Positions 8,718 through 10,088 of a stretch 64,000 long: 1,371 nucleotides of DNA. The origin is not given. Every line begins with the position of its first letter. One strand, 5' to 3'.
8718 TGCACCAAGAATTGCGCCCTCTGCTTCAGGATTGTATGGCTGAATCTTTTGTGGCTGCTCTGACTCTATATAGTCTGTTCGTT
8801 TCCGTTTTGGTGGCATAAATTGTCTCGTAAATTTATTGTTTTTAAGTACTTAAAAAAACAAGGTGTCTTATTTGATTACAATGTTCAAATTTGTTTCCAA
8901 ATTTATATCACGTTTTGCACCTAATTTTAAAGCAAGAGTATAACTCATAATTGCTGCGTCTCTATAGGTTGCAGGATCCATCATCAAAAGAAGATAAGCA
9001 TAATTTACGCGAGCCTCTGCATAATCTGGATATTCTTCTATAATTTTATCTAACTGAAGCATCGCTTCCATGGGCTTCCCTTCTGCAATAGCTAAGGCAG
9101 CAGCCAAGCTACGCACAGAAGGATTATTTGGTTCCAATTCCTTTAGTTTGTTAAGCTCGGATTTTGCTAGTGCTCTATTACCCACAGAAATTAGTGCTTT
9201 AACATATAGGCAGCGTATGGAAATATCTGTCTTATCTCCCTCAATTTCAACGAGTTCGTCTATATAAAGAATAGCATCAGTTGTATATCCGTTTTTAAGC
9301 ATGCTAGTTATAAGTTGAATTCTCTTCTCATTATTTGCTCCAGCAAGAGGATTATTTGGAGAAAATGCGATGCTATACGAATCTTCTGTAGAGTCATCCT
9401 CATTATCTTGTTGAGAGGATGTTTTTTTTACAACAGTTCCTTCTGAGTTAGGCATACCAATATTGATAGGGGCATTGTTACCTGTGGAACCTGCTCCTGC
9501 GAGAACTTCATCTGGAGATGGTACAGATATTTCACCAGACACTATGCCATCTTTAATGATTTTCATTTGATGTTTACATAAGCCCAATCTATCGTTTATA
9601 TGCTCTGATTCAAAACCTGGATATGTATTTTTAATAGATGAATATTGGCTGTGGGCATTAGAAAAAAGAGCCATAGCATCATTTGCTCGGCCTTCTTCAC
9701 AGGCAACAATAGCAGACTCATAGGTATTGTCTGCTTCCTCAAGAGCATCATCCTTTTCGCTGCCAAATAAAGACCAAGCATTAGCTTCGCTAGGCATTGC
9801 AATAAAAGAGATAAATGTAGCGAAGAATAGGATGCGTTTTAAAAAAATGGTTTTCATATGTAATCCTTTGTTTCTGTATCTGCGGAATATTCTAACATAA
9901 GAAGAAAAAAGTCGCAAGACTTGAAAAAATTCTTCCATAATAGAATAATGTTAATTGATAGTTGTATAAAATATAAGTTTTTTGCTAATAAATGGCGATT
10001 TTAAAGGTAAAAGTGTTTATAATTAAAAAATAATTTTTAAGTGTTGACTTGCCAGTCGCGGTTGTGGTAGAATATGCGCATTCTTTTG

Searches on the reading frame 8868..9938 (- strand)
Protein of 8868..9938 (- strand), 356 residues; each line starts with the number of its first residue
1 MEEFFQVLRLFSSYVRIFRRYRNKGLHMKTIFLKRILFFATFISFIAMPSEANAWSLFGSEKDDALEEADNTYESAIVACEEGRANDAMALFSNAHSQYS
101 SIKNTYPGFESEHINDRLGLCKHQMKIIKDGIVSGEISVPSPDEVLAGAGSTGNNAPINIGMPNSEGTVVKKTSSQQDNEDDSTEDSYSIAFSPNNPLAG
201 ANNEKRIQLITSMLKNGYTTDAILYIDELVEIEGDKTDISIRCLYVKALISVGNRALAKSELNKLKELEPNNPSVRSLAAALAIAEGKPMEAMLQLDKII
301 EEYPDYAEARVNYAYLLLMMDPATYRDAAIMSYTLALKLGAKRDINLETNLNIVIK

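Call 44: search_protein_families(library=pfam, proteins=[window:8868-9938:-], max_evalue=0.0001)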
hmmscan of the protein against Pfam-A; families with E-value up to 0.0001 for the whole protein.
window:8868-9938:- (356 aa): 3 families
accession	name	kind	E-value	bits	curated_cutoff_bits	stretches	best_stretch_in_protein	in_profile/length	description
PF14559.12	TPR_19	-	1.2e-11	45.2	25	0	283-320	1-38/68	Tetratricopeptide repeat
PF13428.12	TPR_14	-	2.4e-08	34.3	23.5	0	279-316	7-44/44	Tetratricopeptide repeat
PF13431.12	TPR_17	-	2.5e-05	24.6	24.4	0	297-320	3-26/34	Tetratricopeptide repeat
